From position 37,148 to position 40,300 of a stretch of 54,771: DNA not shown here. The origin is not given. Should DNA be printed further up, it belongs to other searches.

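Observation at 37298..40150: A 27-CxxCH cytochrome that looks like an anchored multihaem subunit fused to a NapC/NirT-like quinol dehydrogenase and a further haem array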

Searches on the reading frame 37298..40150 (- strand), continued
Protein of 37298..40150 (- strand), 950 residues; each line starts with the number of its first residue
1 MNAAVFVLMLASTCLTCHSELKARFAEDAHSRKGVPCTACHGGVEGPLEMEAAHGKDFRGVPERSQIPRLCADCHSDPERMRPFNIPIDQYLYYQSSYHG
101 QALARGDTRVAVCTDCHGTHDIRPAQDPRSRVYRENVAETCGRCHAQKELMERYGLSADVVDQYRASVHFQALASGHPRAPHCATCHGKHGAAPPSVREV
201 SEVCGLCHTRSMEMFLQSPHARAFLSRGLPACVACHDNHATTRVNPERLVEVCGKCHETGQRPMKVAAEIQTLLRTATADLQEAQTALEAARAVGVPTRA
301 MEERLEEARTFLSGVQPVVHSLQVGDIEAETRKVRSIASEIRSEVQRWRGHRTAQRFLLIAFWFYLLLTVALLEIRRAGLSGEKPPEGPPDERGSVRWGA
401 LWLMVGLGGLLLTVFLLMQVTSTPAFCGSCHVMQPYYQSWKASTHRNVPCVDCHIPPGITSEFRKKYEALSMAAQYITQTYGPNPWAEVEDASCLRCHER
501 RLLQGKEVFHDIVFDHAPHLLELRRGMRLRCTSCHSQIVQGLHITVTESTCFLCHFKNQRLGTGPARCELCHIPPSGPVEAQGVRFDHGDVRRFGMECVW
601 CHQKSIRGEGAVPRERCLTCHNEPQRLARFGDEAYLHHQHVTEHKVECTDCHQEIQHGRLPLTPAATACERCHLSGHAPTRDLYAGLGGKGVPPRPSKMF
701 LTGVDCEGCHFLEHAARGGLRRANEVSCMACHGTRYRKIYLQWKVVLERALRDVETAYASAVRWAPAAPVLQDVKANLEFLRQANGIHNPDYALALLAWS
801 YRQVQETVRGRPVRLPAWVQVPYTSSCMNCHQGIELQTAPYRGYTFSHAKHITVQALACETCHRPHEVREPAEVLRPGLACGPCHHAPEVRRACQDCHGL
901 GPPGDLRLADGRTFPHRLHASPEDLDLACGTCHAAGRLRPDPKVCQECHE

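Call 18: list_cluster_members(proteins=[P0001, window:37298-40150:-])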
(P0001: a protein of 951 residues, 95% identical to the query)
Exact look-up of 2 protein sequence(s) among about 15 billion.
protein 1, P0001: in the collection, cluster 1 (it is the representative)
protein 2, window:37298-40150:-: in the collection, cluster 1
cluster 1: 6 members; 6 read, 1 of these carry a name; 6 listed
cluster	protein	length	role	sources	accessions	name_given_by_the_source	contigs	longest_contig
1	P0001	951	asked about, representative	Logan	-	-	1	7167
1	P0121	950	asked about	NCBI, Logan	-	-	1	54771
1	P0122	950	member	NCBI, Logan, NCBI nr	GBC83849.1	Cytochrome c-type protein TorC [bacterium HR11]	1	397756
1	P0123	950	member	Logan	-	-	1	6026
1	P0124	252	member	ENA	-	-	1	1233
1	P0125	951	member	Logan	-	-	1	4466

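Call 44: find_encoding_contigs(protein=P0006, flank=10000, max_places=1)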
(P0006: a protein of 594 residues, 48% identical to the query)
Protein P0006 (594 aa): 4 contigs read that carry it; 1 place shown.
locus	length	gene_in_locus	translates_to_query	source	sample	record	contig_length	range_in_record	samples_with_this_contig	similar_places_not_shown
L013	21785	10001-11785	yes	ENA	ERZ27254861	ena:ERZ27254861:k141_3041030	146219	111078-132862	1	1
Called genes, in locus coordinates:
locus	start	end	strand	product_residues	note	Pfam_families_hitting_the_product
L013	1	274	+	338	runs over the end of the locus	PF03264:Cytochrom_NNT (faint), PF22678:Cytochrom_c_NrfB-like (faint), PF14522:Cytochrome_C7 (faint), PF14537:Cytochrom_c3_2 (faint), PF13435:Cytochrome_C554 (faint), PF09699:Paired_CXXCH_1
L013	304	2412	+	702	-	-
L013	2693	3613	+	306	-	PF13435:Cytochrome_C554 (faint), PF14537:Cytochrom_c3_2 (faint), PF22113:Mtrc-MtrF_II-IV_dom (faint), PF14522:Cytochrome_C7 (faint)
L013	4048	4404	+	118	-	PF13442:Cytochrome_CBB3, PF00034:Cytochrom_C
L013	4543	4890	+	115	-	PF00034:Cytochrom_C, PF13442:Cytochrome_CBB3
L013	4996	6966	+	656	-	PF03264:Cytochrom_NNT (faint), PF14522:Cytochrome_C7 (faint), PF14537:Cytochrom_c3_2 (faint), PF02085:Cytochrom_CIII (faint), PF09699:Paired_CXXCH_1 (faint), PF01292:Ni_hydr_CYTB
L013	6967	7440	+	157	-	PF00355:Rieske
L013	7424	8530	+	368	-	PF00033:Cytochrome_B, PF13631:Cytochrom_B_N_2, PF00032:Cytochrom_B_C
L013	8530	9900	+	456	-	PF14537:Cytochrom_c3_2 (faint), PF09699:Paired_CXXCH_1 (faint), PF14522:Cytochrome_C7 (faint)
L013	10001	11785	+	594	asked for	PF03264:Cytochrom_NNT, PF14522:Cytochrome_C7 (faint), PF22113:Mtrc-MtrF_II-IV_dom (faint), PF02085:Cytochrom_CIII (weak), PF14537:Cytochrom_c3_2 (weak), PF02085:Cytochrom_CIII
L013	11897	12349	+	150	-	PF25471:TM_PetC, PF00355:Rieske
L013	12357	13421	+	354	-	PF00033:Cytochrome_B, PF13631:Cytochrom_B_N_2, PF00032:Cytochrom_B_C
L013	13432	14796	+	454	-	PF02085:Cytochrom_CIII (faint), PF09699:Paired_CXXCH_1 (faint), PF14522:Cytochrome_C7 (faint), PF22678:Cytochrom_c_NrfB-like (faint), PF14537:Cytochrom_c3_2 (weak)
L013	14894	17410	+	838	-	PF00403:HMA, PF19803:DUF6286 (faint), PF00122:E1-E2_ATPase, PF00702:Hydrolase, PF12710:HAD (weak), PF08282:Hydrolase_3 (faint)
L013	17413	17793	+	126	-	PF13473:Cupredoxin_1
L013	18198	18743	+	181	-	PF00156:Pribosyltran, PF14681:UPRTase (weak)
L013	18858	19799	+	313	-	PF02729:OTCace_N, PF00185:OTCace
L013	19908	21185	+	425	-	PF01979:Amidohydro_1, PF12890:DHOase, PF07969:Amidohydro_3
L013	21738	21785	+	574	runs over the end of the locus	PF23981:DUF7305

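Call 45: find_encoding_contigs(protein=P0118, flank=10000, max_places=1)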
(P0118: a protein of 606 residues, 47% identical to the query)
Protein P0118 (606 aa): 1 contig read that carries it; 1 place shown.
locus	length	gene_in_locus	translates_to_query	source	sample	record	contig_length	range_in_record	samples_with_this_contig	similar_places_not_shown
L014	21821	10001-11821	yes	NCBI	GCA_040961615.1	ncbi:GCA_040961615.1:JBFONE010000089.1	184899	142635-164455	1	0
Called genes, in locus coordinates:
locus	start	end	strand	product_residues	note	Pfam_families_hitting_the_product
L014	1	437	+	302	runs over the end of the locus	PF01436:NHL (faint), PF24684:Vgb_lyase (faint)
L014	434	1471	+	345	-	-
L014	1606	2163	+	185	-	PF14522:Cytochrome_C7 (faint), PF22113:Mtrc-MtrF_II-IV_dom (weak), PF09699:Paired_CXXCH_1 (faint), PF13435:Cytochrome_C554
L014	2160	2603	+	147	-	PF00355:Rieske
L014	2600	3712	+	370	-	PF00033:Cytochrome_B, PF13631:Cytochrom_B_N_2, PF00032:Cytochrom_B_C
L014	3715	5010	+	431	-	PF09699:Paired_CXXCH_1 (faint), PF14522:Cytochrome_C7 (faint), PF14537:Cytochrom_c3_2 (faint)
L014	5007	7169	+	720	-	PF09699:Paired_CXXCH_1 (faint), PF14522:Cytochrome_C7 (faint), PF14537:Cytochrom_c3_2 (faint), PF01292:Ni_hydr_CYTB, PF14358:DUF4405 (faint)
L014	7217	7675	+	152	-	PF00355:Rieske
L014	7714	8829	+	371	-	PF00033:Cytochrome_B, PF13631:Cytochrom_B_N_2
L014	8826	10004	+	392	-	PF09699:Paired_CXXCH_1 (faint), PF14522:Cytochrome_C7 (faint), PF14537:Cytochrom_c3_2 (weak)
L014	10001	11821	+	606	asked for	PF03264:Cytochrom_NNT, PF14522:Cytochrome_C7 (faint), PF22113:Mtrc-MtrF_II-IV_dom (faint), PF02085:Cytochrom_CIII (weak), PF14537:Cytochrom_c3_2 (weak), PF02085:Cytochrom_CIII (weak)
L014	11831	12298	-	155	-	PF00034:Cytochrom_C (weak), PF13442:Cytochrome_CBB3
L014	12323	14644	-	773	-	PF00390:malic, PF03949:Malic_M, PF01515:PTA_PTB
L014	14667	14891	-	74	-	PF12837:Fer4_6 (faint), PF13237:Fer4_10 (faint), PF00037:Fer4 (weak), PF14697:Fer4_21 (weak), PF12838:Fer4_7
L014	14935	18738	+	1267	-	PF01855:POR_N, PF17147:PFOR_II, PF01558:POR, PF10371:EKR, PF12838:Fer4_7, PF13183:Fer4_8 (weak), PF13484:Fer4_16, PF02775:TPP_enzyme_C, +6 more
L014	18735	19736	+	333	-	PF01180:DHO_dh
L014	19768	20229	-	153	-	PF01814:Hemerythrin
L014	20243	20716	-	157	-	PF00582:Usp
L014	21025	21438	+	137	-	-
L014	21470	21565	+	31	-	-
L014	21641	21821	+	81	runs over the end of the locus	PF00571:CBS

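Call 63: search_protein_representatives(protein=window:37298-40150:-)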
Query: 950 residues. Proteins with E-value up to 0.001 (for the whole library): 5689; up to 1e-10: 2847; up to 1e-30: 907. The best 150 are listed.
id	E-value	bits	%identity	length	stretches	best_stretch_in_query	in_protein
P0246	9.0e-152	523.8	49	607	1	414-949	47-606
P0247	2.3e-143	496.0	44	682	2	399-900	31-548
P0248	4.4e-136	471.9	42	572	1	403-950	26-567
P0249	1.7e-135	469.9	45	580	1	402-950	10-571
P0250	1.3e-131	457.1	40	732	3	409-899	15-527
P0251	1.4e-128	447.0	38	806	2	411-950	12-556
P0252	3.0e-127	442.6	36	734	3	389-935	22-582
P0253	1.3e-125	437.2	41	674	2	394-949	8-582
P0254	1.7e-125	436.8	39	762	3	410-887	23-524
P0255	8.0e-118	411.4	40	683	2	387-950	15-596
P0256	1.2e-117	410.9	42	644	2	409-864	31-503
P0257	1.5e-116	407.2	46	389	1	5-378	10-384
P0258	6.4e-116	405.1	40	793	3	403-934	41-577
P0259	2.5e-115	403.1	48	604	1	407-801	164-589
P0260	3.9e-115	402.5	38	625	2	433-933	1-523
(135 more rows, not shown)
